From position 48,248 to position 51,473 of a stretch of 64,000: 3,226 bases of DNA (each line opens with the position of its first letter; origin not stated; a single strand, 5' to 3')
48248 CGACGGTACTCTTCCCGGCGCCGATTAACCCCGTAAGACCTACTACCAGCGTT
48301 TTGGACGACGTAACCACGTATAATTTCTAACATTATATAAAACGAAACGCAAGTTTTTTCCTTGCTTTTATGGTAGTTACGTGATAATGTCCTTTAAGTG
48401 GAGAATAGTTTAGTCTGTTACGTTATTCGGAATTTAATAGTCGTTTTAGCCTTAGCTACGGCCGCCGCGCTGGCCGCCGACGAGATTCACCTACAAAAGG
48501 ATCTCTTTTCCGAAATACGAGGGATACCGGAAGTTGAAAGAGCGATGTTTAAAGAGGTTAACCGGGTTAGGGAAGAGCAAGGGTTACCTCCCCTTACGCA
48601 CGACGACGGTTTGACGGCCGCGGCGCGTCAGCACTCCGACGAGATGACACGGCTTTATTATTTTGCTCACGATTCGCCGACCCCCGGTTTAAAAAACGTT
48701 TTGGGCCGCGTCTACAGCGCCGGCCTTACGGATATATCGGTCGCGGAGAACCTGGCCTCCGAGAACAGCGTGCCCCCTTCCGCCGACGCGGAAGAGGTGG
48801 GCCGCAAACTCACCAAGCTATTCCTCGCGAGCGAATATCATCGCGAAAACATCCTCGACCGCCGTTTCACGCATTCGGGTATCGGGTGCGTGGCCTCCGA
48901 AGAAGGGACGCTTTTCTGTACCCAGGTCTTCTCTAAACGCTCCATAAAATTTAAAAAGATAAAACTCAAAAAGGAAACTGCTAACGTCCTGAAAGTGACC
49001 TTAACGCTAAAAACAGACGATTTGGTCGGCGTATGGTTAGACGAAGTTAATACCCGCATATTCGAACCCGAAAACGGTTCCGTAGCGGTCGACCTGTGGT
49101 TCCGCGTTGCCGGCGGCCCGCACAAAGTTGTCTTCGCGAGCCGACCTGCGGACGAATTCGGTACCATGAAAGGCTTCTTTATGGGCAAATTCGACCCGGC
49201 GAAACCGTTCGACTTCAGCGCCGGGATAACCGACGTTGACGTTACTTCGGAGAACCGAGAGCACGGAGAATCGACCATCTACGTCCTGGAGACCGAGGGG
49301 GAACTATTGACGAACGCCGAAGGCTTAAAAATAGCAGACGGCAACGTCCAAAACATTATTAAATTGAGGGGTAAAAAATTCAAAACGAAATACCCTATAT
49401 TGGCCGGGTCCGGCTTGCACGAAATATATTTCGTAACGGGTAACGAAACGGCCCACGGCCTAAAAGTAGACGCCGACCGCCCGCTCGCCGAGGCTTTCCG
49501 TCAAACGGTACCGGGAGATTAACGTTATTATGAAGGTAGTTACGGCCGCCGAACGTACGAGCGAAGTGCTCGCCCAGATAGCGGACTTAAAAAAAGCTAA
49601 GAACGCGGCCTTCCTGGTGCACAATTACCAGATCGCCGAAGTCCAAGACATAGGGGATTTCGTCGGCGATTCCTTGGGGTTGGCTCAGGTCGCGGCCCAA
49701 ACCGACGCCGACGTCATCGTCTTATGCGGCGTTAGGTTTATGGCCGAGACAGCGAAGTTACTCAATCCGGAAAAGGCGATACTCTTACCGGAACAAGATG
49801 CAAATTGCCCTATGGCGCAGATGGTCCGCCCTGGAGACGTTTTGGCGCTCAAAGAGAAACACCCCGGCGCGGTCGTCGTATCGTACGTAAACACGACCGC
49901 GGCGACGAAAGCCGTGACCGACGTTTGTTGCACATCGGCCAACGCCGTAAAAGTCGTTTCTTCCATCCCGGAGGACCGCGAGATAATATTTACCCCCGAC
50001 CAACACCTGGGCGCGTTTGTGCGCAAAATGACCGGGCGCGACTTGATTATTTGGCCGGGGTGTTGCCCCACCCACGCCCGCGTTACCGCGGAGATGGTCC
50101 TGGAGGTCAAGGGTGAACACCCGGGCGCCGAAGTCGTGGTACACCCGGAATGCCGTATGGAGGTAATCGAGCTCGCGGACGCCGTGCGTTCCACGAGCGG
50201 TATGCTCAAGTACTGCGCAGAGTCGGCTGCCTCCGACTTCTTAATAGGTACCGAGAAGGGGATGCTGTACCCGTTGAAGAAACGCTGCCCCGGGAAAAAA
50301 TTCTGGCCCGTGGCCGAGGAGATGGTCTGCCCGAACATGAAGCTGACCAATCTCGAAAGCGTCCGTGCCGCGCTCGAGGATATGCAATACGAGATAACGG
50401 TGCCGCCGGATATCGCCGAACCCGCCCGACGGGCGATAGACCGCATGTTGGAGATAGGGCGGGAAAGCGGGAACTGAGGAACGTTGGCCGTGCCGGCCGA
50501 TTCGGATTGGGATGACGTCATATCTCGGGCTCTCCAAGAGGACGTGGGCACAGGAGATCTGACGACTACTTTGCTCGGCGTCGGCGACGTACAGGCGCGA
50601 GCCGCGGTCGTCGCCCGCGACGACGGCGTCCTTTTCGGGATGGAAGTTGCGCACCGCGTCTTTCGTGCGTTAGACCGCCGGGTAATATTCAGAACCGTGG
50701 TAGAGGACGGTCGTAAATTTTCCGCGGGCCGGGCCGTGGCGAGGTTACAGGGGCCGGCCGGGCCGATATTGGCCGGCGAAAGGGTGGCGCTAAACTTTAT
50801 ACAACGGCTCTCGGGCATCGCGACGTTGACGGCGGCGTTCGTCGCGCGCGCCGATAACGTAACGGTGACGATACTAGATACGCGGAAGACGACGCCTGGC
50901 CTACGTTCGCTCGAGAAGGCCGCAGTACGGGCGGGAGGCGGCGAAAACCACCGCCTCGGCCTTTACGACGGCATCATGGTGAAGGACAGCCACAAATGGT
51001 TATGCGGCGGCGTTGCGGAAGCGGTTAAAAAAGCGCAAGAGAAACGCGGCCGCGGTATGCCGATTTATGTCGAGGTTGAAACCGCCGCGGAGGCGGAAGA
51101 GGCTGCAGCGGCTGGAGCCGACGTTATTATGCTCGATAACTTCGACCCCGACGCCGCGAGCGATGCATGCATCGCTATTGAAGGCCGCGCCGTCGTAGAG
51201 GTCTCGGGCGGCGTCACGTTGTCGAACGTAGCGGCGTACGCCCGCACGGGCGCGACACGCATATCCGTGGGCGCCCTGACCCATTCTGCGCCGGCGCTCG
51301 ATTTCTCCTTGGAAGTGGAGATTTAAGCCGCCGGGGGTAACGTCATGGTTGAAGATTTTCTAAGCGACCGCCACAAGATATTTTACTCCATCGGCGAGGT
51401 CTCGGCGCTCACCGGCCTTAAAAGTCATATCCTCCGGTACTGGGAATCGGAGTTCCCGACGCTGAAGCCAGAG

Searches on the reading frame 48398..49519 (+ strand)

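Call 60: search_protein_families(library=pfam, proteins=[window:48398-49519:+], max_evalue=0.00001)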
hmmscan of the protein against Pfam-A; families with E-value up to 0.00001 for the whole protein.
window:48398-49519:+ (374 aa): 1 family
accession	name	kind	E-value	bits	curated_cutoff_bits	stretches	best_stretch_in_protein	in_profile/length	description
PF00188.32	CAP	-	3.3e-16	60.6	21.1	1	52-178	2-117/117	Cysteine-rich secretory protein family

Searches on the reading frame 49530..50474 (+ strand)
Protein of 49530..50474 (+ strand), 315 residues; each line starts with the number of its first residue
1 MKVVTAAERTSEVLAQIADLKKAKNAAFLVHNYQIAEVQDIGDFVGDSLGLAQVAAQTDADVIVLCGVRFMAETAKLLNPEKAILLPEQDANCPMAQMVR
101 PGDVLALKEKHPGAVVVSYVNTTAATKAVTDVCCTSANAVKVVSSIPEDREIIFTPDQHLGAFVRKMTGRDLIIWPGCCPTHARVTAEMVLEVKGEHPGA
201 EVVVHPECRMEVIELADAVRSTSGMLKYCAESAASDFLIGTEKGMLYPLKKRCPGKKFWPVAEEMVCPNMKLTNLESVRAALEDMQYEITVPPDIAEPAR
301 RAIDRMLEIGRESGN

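Call 60: search_protein_families(library=pfam, proteins=[window:49530-50474:+], max_evalue=0.00001)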
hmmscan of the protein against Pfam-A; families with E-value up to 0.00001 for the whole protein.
window:49530-50474:+ (315 aa): 1 family
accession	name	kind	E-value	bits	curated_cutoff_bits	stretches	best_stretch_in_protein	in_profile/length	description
PF02445.21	NadA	-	1.6e-119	398.9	27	1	16-308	2-295/295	Quinolinate synthetase A protein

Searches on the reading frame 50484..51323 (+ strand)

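Call 60: search_protein_families(library=pfam, proteins=[window:50484-51323:+], max_evalue=0.00001)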
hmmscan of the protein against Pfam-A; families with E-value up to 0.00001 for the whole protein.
window:50484-51323:+ (280 aa): 2 families
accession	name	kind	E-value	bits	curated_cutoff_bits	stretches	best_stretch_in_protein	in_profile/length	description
PF01729.25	QRPTase_C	-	1.7e-58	197.6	23.1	1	112-277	1-169/169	Quinolinate phosphoribosyl transferase, C-terminal domain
PF02749.22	QRPTase_N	-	1.4e-19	70.5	27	1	25-110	1-82/82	Quinolinate phosphoribosyl transferase, N-terminal domain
